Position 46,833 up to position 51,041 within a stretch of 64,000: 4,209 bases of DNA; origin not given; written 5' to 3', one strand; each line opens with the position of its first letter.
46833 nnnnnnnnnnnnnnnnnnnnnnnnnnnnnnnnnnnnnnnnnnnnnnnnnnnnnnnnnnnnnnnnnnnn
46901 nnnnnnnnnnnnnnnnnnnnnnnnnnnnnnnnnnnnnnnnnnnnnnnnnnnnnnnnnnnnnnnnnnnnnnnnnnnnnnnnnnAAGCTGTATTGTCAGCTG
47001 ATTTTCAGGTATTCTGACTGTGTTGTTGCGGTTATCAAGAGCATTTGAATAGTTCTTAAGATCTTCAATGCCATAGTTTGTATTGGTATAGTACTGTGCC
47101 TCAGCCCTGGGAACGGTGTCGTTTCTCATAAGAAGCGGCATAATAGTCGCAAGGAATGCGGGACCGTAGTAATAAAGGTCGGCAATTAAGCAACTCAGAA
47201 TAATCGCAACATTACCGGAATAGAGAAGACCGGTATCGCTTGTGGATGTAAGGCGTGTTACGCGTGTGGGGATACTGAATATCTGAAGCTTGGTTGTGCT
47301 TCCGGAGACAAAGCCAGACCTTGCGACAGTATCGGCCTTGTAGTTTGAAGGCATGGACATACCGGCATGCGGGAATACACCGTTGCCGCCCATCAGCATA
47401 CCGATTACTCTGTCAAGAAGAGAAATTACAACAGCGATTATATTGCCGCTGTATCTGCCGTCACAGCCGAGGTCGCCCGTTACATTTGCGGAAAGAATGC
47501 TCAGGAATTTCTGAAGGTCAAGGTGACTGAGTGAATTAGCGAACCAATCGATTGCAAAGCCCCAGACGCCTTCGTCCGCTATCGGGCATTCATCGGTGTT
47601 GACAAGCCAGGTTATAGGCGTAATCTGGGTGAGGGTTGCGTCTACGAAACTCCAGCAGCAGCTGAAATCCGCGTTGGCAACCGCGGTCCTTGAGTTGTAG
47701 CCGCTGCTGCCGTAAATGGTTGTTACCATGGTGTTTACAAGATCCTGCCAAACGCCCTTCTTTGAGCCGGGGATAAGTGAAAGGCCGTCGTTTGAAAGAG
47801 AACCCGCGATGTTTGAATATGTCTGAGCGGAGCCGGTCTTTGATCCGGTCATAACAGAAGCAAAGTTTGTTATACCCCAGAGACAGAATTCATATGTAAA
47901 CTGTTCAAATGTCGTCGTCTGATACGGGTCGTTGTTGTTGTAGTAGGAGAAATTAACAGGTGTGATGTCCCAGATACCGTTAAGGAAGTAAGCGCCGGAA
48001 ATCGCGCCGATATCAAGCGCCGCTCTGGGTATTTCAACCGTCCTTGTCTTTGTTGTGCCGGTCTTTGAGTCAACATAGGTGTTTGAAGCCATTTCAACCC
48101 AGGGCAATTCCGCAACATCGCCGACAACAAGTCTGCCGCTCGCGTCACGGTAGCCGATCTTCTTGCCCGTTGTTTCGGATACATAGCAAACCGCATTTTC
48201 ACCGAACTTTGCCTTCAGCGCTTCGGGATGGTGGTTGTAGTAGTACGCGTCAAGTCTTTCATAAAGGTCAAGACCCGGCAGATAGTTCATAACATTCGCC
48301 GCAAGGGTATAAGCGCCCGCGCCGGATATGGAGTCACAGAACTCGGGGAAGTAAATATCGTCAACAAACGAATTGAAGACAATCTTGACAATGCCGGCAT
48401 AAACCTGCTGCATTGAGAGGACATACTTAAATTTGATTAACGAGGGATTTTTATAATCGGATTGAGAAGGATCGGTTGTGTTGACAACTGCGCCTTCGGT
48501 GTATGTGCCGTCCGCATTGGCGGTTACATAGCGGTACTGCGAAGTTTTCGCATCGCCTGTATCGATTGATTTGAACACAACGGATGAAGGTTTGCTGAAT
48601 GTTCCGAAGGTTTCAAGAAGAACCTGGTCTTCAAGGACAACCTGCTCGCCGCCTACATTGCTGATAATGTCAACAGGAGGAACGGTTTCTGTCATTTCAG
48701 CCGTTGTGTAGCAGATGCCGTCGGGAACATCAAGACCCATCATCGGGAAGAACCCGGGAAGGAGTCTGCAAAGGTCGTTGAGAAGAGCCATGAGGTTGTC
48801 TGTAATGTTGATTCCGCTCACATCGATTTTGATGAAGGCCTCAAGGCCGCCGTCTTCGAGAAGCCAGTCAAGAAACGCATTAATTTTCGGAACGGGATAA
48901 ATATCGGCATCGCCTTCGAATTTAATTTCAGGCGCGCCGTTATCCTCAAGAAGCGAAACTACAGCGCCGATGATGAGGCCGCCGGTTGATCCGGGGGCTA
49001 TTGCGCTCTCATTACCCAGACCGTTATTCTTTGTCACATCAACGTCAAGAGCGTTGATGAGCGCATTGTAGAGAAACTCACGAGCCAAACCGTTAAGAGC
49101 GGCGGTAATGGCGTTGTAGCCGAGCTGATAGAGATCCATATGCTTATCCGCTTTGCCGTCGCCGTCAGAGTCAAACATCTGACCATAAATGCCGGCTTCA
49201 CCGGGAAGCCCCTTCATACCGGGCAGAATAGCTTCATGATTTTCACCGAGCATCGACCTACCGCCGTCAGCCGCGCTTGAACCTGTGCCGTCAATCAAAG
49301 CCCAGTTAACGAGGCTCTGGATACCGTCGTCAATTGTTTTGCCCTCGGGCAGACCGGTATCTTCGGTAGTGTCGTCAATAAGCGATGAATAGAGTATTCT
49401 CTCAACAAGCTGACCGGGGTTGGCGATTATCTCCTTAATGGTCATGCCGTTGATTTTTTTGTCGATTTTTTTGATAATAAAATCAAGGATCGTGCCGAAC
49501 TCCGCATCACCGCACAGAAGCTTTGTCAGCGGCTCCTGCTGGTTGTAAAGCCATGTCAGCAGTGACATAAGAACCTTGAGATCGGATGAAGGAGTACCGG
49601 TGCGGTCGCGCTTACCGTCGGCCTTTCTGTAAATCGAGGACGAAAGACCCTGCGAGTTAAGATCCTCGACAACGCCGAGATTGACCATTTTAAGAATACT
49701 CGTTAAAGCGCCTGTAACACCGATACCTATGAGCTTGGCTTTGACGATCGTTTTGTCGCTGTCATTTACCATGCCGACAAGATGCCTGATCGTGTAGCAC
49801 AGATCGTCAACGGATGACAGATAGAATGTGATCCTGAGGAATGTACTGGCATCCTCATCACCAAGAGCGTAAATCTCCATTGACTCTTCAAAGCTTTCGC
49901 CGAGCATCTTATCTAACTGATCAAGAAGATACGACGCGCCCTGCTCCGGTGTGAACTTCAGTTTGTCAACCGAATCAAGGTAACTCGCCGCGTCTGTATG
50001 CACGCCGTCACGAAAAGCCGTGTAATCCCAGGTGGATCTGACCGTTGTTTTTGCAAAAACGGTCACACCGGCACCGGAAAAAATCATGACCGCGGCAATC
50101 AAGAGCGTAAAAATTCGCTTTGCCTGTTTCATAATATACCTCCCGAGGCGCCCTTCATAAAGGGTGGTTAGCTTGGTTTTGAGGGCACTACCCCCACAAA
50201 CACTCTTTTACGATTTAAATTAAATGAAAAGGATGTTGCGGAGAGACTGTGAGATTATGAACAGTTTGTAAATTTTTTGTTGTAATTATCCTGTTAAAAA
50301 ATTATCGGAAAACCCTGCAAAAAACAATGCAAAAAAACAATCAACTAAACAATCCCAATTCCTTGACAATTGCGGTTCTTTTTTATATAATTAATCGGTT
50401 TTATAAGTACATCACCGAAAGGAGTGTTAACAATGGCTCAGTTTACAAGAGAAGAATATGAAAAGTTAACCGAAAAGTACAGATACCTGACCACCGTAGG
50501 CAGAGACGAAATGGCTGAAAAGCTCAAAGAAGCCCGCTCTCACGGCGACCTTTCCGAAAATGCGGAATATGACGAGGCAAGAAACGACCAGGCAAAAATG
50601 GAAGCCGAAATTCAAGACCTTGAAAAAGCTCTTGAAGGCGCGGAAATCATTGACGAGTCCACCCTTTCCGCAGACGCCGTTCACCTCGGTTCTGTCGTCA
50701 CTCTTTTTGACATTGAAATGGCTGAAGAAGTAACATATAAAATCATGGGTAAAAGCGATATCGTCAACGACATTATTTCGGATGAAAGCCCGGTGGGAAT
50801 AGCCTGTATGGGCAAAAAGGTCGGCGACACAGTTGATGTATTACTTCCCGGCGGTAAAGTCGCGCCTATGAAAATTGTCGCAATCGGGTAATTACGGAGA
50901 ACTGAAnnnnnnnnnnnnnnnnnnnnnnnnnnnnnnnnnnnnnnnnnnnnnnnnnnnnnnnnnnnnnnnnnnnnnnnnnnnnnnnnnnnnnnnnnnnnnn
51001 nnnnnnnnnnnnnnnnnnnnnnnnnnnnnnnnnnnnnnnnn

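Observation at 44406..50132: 1908-aa secreted protein with a dockerin but no recognisable catalytic domain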

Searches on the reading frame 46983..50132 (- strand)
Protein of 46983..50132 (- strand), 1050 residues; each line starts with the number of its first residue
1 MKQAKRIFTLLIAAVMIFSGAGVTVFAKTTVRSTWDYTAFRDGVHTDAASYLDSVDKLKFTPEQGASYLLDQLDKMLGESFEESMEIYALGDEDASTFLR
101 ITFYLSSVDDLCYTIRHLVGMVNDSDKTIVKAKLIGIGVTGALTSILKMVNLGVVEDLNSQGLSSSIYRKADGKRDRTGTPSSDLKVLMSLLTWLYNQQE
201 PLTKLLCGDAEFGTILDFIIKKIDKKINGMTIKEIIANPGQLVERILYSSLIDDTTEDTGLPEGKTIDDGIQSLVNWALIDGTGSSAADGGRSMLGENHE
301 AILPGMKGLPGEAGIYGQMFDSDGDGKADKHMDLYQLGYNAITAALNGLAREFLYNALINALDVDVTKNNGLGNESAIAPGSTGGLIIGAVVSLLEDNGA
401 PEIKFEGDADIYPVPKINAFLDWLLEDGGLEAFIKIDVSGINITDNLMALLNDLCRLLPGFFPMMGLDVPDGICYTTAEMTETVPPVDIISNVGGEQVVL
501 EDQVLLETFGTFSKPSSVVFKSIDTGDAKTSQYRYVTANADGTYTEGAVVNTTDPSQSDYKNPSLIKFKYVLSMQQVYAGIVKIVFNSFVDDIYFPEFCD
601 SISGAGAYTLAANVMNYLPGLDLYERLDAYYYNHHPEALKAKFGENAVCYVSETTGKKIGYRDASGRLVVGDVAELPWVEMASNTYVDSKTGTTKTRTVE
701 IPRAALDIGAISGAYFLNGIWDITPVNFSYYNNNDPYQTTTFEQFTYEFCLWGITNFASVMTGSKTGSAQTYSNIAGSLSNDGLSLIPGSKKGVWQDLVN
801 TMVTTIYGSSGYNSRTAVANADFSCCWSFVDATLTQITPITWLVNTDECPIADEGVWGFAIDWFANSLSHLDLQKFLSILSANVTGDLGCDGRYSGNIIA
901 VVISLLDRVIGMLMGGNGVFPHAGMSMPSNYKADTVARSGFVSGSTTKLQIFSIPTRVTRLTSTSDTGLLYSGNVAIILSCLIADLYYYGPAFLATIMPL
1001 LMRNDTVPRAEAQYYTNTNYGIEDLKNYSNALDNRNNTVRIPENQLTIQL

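Call 53: predict_structure(alignment_id=A3)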
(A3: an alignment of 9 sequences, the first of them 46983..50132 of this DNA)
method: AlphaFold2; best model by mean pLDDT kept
length: 1050 residues; sequences in the alignment: 9
mean_pLDDT: 50.7   pTM: 0.40
mean pLDDT of the five models: 50.7, 50.5, 45.4, 45.2, 42.5
residues with pLDDT >= 90: 0; 70-90: 135; 50-70: 398; < 50: 517
segments of 3 or more residues with pLDDT < 50: 1-62, 76-104, 119-161, 171-180, 196-339, 436-443, 463-468, 485-504, 511-515, 525-530, 647-659, 666-668, 688-690, 719-737, 781-784, 839-896, 927-949, 999-1050
pLDDT, mean of each block of 10 residues (from residue 1): 25 30 27 39 36 30 51 48 36 35 51 53 35 27 37 38 53 42 60 49 35 36 30 33 31 30 33 41 41 45 33 31 42 44 54 64 68 63 60 69 75 78 73 52 52 57 49 55 50 42 49 52 49 64 64 63 58 58 63 70 77 70 76 65 51 43 48 68 57 55 75 58 38 43 73 65 62 61 53 72 79 68 73 55 39 35 36 36 37 46 64 65 55 42 40 62 67 68 62 54 35 33 41 34 28
secondary structure, 60 per line:
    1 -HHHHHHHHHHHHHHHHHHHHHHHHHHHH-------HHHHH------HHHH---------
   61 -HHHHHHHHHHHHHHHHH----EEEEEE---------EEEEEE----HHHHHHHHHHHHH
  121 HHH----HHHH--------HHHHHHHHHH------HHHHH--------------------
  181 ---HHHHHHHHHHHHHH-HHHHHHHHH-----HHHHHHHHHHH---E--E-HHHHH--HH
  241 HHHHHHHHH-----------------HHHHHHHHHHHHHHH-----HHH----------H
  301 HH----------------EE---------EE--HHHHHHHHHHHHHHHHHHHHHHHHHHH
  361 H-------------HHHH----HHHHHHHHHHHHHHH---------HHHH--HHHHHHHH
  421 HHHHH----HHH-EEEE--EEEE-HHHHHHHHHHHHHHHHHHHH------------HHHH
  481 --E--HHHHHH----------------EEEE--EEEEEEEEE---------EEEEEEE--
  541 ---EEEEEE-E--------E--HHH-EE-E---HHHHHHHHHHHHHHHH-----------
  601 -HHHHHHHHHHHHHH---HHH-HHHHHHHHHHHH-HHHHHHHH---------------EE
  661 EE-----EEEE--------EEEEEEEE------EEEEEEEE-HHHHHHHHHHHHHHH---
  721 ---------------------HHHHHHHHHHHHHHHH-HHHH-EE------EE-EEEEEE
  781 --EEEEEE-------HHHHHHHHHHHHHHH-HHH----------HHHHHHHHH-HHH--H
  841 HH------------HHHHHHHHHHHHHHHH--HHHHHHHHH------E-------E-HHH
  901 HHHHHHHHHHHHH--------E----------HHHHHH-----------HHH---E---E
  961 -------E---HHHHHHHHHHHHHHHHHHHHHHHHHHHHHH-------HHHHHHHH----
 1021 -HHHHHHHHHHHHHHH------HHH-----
elements in order (helices of 4 or more, strands of 3 or more residues): H2-29 H37-41 H48-51 H62-78 E83-88 E98-103 H108-123 H128-131 H140-149 H156-160 H184-197 H199-207 H213-223 H232-236 H239-249 H267-281 H334-361 H375-378 H383-397 H407-410 H413-425 E434-437 E440-443 H445-464 H477-480 H486-491 E508-511 E514-522 E532-538 E544-549 H574-589 H602-615 H623-634 H636-643 E659-662 E668-671 E680-687 E694-701 H703-717 H742-757 H759-762 E775-780 E783-788 H796-810 H825-833 H855-870 H873-881 H898-913 H933-938 H972-1001 H1009-1016 H1022-1036

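Call 57: search_protein_representatives(alignment_id=A3)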
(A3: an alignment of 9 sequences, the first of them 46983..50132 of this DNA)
Query: 9 sequences, 950 profile positions. Proteins with E-value up to 0.001 (for the whole library): 300; up to 1e-10: 169; up to 1e-30: 58. The best 150 are listed.
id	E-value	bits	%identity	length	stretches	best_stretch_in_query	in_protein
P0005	0.0e+00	1318.3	-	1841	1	1-949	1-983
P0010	0.0e+00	1218.9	-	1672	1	1-947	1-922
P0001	0.0e+00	1185.9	-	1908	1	1-949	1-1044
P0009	0.0e+00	1111.5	-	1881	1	1-949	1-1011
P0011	0.0e+00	1090.1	-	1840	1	1-948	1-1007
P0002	0.0e+00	1077.6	-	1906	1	1-948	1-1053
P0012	0.0e+00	1068.7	-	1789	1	1-947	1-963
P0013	0.0e+00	1066.6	-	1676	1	1-949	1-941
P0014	0.0e+00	1056.3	-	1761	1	1-948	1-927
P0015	0.0e+00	1055.0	-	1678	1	1-944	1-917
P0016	0.0e+00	1016.0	-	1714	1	1-943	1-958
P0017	0.0e+00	1011.4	-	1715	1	1-945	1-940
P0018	5.7e-293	991.0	-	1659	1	1-946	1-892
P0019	3.0e-291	985.3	-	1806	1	1-945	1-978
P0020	2.7e-265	899.4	-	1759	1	1-944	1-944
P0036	5.3e-145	501.3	-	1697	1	1-942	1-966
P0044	3.3e-84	300.1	-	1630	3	3-450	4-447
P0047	4.7e-64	233.4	-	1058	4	1-463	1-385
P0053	2.7e-44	168.0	-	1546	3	1-445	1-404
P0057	1.7e-38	148.8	-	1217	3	1-448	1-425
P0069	1.4e-28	116.0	-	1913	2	1-230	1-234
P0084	4.4e-24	101.1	-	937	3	1-238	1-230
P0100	6.6e-21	90.6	-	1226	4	1-344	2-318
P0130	4.0e-16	74.8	-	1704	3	1-326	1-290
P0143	4.2e-14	68.1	-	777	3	1-276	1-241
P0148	1.4e-13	66.4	-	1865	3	1-249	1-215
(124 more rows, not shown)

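Call 58: search_protein_families(library=pfam, proteins=[P0047, P0057, P0084, P0143, P0044, P0069, P0100], max_evalue=0.01)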
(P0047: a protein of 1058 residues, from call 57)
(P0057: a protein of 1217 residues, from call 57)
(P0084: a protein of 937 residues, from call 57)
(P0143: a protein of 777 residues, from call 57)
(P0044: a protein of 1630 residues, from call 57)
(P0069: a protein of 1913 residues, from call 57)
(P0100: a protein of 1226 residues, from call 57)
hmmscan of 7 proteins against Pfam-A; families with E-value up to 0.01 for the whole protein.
P0047 (1058 aa): 2 families
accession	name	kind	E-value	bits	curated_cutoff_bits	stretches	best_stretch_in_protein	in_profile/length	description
PF00404.24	Dockerin_1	-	7.6e-08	32.9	22.9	1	984-1039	2-54/57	Dockerin type I domain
PF07554.19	FIVAR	-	0.0042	18.1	29.2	0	748-784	3-41/71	FIVAR domain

P0057 (1217 aa): 0 families

P0084 (937 aa): 0 families

P0143 (777 aa): 0 families

P0044 (1630 aa): 0 families

P0069 (1913 aa): 0 families

P0100 (1226 aa): 1 family
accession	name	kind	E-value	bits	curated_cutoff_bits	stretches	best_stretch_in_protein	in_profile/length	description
PF00404.24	Dockerin_1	-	0.0003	21.3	22.9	1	1139-1192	2-52/57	Dockerin type I domain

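Call 60: list_cluster_members(proteins=[P0036, P0044, P0047, P0053, P0057, P0069, P0084, P0100, P0130, P0148])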
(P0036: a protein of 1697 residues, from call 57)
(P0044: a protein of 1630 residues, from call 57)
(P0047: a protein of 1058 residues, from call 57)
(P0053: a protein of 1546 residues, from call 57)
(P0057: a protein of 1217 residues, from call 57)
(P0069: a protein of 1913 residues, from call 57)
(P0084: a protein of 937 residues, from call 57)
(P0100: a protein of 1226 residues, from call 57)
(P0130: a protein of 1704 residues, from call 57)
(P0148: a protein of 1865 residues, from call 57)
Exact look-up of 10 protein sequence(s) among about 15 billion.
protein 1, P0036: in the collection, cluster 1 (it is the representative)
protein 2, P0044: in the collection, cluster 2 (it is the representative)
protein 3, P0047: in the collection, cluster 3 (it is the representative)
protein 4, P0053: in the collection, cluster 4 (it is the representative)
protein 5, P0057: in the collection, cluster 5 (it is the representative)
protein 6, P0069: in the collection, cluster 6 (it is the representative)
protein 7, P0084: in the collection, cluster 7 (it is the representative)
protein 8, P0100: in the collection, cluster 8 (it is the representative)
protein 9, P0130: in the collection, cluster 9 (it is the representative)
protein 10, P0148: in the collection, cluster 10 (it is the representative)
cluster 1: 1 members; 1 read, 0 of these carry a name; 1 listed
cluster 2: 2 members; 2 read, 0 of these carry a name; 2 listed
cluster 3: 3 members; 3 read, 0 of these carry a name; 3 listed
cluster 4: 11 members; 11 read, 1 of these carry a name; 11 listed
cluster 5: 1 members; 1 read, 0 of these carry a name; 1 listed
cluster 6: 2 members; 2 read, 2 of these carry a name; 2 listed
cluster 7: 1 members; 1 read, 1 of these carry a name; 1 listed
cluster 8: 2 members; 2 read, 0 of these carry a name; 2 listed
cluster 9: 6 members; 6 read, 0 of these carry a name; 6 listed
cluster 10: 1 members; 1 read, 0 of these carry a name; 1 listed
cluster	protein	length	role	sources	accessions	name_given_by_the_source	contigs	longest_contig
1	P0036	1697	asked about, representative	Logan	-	-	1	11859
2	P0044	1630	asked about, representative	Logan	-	-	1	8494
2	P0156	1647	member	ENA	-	-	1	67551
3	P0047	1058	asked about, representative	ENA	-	-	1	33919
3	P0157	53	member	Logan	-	-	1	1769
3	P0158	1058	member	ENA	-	-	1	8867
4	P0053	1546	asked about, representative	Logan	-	-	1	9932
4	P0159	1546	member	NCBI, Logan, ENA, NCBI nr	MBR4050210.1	MAG: InlB B-repeat-containing protein [Clostridia bacterium] | InlB B-repeat-containing protein [Clostridia bacterium]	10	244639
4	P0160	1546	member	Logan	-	-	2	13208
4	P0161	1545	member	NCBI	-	-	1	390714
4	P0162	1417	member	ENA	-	-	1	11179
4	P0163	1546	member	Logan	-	-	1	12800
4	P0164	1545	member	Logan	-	-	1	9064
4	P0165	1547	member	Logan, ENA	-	-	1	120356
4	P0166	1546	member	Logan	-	-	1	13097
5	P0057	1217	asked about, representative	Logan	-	-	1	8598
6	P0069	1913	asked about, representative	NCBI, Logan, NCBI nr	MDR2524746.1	MAG: hypothetical protein LBC83_00910 [Oscillospiraceae bacterium] | hypothetical protein [Oscillospiraceae bacterium]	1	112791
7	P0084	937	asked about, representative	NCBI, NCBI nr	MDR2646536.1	MAG: hypothetical protein LBB67_00185, partial [Oscillospiraceae bacterium] | hypothetical protein [Oscillospiraceae bacterium]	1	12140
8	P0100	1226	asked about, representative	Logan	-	-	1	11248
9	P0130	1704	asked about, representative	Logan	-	-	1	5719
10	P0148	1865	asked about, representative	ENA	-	-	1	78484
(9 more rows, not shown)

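Call 72: fold_search(model_id=the predicted structure, library=pdb)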
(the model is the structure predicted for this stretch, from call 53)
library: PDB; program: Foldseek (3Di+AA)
matches with E <= 10: 97; with E <= 0.001: 0
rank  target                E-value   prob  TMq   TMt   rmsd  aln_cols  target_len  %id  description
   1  3zxu_D                1.0e+00  0.04  0.03  0.11  22.9       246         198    7  Crystal structure of the Ctf19-Mcm21 kinetochore heterodimer from yeast (released 2012-03-14)
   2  5csk_A                1.4e+00  0.06  0.05  0.03  21.4       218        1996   12  Crystal structure of yeast acetyl-CoA carboxylase, unbiotinylated (released 2015-10-28)
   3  5mu3_B                1.6e+00  0.04  0.03  0.14  19.6       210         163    8  Crystal structure of Ctf19-Mcm21 kinetochore assembly bound with Ctf19-Mcm21 binding motif of central kinetochore subu (released 2017-11-01)
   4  3zxu_B                1.9e+00  0.03  0.03  0.11  21.9       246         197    8  Crystal structure of the Ctf19-Mcm21 kinetochore heterodimer from yeast (released 2012-03-14)
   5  9mkb_BG               1.9e+00  0.01  0.04  0.06  32.0       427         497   10  Structure of the bacteriophage T4 portal-neck-tail complex (released 2025-12-24)
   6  5csl_A                2.1e+00  0.05  0.05  0.03  20.6       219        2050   11  Crystal structure of the 500 kD yeast acetyl-CoA carboxylase holoenzyme dimer (released 2015-10-28)
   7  8oxq_A                2.1e+00  0.03  0.07  0.05  25.2       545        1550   12  ATM(Q2971A) dimeric C-terminal region in complex with Mg AMP-PNP (released 2023-09-27)
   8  5mu3_E                2.2e+00  0.03  0.03  0.14  19.5       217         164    9  Crystal structure of Ctf19-Mcm21 kinetochore assembly bound with Ctf19-Mcm21 binding motif of central kinetochore subu (released 2017-11-01)
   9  7n46                  2.9e+00  0.02  0.05  0.10  21.9       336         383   10  ADP-binding state of the nucleotide-binding domain of Hsp70 DnaK (released 2023-07-05)
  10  3k5z_A                3.8e+00  0.03  0.07  0.13  19.5       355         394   10  Crystal structure of FBF-2/gld-1 FBEa G4A mutant complex (released 2009-11-03)
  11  3qf7_B                3.8e+00  0.01  0.05  0.09  23.7       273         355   12  The Mre11:Rad50 complex forms an ATP dependent molecular clamp in DNA double-strand break repair (released 2011-04-20)
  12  3pgz_B                4.2e+00  0.41  0.03  0.19   6.8        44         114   23  Crystal structure of a single strand binding protein (SSB) from bartonella henselae (released 2010-12-22)
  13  7oar_A                4.2e+00  0.20  0.03  0.06   8.1        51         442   24  Crystal structure of helicase Pif1 from Thermus oshimai in complex with parallel G-quadruplex (released 2022-03-09)
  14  9w7u_A                4.2e+00  0.01  0.06  0.06  37.2       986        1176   10  SuperFi Cas9 - 20nt sgRNA - DNA ternary complex Class C (released 2025-12-31)
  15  9c0i_A                4.4e+00  0.04  0.04  0.07  15.1       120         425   13  Structure of the DRT2 reverse transcriptase in complex with its non-coding RNA (released 2024-09-04)
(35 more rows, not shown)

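Call 99: search_protein_families(library=pfam, alignment_id=A7, max_evalue=0.001)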
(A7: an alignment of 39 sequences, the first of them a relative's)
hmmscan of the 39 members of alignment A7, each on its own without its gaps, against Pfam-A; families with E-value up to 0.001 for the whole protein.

A. member 1, P0047 (1058 aa): 1 family
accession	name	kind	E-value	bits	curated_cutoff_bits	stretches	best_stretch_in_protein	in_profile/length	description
PF00404.24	Dockerin_1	-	7.6e-08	32.9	22.9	1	984-1039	2-54/57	Dockerin type I domain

B. families by the number of members that match (of 39 scanned): 4 families
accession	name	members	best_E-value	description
PF00404.24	Dockerin_1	20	1.1e-08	Dockerin type I domain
PF07554.19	FIVAR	5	2.1e-10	FIVAR domain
PF09479.16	Flg_new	1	4.3e-17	Listeria-Bacteroides repeat domain (List_Bact_rpt)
PF13405.12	EF-hand_6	1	0.00097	EF-hand domain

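Call 100: find_homologous_proteins(query=A7, max_evalue=0.00001)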
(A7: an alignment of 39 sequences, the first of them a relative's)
Query A7 (39 sequences) (1058 aa, profile of the alignment): 32 proteins with E <= 0.00001 among 8000 candidates.
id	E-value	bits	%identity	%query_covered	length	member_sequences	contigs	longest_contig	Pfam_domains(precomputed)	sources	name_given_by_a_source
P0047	0.0e+0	1045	100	100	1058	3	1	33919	PF00404.25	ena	-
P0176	4.9e-296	1003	74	100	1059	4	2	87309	PF00404.25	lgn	-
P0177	2.2e-294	998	56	100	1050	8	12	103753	PF00404.25,PF07554.20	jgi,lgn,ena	-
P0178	4.2e-292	990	70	100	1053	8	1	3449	PF00404.25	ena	-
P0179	4.9e-292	990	74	100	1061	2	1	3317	PF00404.25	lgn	-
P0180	2.6e-291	988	68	100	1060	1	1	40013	PF00404.25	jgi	jgi:hypothetical protein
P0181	4.0e-291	987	75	100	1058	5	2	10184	PF00404.25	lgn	-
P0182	1.3e-288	979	59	100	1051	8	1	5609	PF00404.25,PF07554.20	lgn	-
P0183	3.3e-285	968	59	99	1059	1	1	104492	PF00404.25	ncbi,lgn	-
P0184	4.6e-281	954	58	99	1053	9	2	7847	PF00404.25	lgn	-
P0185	1.1e-280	953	60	99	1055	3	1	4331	PF00404.25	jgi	-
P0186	8.2e-279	946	54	99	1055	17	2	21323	PF00404.25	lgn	-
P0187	2.6e-278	945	60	100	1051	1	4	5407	PF00404.25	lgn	-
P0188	2.9e-272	925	61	100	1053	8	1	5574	PF00404.25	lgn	-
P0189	7.7e-272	923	54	99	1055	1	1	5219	PF00404.25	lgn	-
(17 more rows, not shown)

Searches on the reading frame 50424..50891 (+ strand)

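Call 7: search_protein_families(library=pfam, proteins=[window:50424-50891:+], max_evalue=0.001)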
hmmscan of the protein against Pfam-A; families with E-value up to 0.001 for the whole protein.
window:50424-50891:+ (155 aa): 2 families
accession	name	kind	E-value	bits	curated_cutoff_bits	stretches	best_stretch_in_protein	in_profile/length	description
PF03449.20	GreA_GreB_N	-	2.2e-24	85.9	24.5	1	7-75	3-71/71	Transcription elongation factor, N-terminal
PF01272.25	GreA_GreB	-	1.7e-18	66.8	26.9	1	82-154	2-75/77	Transcription elongation factor, GreA/GreB, C-term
